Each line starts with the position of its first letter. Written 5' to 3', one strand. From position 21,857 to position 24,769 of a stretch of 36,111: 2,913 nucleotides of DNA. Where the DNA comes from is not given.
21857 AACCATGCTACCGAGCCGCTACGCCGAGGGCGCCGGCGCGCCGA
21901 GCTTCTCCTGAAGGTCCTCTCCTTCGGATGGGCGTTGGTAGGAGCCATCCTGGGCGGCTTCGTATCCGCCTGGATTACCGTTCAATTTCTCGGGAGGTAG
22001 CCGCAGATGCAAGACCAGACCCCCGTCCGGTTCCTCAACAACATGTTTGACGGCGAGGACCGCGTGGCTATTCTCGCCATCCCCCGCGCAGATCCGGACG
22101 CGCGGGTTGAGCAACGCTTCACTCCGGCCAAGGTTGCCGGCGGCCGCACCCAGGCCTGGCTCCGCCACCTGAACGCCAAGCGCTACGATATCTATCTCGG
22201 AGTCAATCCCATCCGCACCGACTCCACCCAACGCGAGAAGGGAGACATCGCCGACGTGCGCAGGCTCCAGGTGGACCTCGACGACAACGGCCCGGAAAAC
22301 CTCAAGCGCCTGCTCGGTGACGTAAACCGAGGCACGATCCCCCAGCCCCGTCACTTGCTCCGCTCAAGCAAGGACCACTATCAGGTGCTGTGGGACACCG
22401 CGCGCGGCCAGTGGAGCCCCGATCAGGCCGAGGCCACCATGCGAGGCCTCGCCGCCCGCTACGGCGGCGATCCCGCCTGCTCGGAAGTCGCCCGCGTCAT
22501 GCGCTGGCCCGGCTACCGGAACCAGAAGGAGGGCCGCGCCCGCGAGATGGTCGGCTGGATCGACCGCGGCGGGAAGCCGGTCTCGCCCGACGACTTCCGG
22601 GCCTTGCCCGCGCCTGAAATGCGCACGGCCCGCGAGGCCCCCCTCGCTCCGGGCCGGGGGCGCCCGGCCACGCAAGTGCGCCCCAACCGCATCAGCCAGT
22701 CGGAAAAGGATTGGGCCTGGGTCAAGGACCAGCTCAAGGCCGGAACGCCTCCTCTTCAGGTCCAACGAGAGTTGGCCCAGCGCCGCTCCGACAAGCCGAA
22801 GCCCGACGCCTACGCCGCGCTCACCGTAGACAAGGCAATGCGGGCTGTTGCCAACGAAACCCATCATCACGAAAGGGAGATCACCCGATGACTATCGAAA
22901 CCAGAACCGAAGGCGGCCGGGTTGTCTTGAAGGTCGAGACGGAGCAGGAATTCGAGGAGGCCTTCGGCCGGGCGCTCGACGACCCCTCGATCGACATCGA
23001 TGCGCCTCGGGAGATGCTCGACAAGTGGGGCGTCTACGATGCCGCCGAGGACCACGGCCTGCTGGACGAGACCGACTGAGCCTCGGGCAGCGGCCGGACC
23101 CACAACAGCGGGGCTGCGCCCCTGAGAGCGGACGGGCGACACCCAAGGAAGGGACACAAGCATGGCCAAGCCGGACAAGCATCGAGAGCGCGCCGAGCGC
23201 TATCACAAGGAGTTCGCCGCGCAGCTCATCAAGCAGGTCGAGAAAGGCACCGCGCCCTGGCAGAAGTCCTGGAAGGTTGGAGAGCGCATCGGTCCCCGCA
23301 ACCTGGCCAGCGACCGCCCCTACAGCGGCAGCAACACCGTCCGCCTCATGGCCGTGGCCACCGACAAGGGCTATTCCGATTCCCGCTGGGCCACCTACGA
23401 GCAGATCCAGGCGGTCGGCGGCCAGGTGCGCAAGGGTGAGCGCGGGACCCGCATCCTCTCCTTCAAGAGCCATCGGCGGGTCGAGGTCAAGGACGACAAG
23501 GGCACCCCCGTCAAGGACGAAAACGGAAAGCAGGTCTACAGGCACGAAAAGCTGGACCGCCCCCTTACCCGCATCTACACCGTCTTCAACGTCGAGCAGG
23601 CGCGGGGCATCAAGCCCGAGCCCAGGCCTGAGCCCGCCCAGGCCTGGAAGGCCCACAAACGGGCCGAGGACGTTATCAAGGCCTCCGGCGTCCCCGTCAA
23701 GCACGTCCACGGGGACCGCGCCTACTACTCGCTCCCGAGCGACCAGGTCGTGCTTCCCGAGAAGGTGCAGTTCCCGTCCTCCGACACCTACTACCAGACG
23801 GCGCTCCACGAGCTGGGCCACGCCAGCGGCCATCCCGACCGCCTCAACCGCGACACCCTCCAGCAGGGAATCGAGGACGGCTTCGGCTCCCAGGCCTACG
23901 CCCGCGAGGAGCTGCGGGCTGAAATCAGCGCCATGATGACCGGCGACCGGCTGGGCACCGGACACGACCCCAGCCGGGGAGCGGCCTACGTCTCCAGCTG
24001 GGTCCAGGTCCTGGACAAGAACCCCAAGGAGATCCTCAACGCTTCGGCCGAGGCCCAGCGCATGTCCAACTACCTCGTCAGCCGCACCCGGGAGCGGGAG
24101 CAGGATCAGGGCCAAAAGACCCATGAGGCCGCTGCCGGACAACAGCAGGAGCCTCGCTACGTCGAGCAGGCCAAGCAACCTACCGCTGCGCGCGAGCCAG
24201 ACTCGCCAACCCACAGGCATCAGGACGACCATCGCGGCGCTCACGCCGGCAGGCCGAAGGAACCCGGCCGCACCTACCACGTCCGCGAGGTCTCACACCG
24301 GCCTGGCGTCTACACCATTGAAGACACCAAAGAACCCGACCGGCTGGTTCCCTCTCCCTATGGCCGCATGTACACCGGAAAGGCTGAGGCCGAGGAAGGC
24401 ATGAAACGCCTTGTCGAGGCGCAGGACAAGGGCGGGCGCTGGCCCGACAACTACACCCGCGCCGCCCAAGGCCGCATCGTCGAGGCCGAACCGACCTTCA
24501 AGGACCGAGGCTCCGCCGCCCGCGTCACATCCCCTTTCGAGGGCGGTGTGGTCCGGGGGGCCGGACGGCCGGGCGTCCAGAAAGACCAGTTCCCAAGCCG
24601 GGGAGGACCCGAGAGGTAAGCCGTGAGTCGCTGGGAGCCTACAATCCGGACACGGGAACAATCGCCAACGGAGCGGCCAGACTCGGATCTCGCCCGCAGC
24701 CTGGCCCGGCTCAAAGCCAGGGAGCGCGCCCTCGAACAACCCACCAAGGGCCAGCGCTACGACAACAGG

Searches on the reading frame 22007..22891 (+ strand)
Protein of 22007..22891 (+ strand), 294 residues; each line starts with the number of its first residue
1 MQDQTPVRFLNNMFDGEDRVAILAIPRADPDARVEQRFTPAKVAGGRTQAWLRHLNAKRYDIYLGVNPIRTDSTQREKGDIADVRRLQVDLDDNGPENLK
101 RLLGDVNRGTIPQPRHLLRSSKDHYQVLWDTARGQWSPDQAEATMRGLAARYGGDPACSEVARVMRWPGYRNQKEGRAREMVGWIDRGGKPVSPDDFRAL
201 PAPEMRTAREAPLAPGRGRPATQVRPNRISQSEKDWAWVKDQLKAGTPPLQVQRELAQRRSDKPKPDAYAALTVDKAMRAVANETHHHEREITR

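Call 55: search_protein_families(library=pfam, proteins=[window:22007-22891:+], max_evalue=0.001)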
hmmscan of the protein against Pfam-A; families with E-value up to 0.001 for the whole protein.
window:22007-22891:+ (294 aa): 1 family
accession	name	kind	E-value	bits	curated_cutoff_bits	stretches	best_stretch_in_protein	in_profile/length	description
PF16793.10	RepB_primase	-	4.9e-19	69.4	24.3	1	43-179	16-151/186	RepB DNA-primase N-terminal domain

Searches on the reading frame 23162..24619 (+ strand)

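Call 55: search_protein_families(library=pfam, proteins=[window:23162-24619:+], max_evalue=0.001)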
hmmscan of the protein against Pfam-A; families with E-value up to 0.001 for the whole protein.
window:23162-24619:+ (485 aa): 2 families
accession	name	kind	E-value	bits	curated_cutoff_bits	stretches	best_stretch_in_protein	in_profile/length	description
PF18818.7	MPTase-PolyVal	-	7.6e-36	123.4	27.5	1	167-296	2-125/126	Zincin-like metallopeptidase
PF08401.16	ArdcN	-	4.5e-31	108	22.6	1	14-142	3-123/123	N-terminal domain of anti-restriction factor ArdC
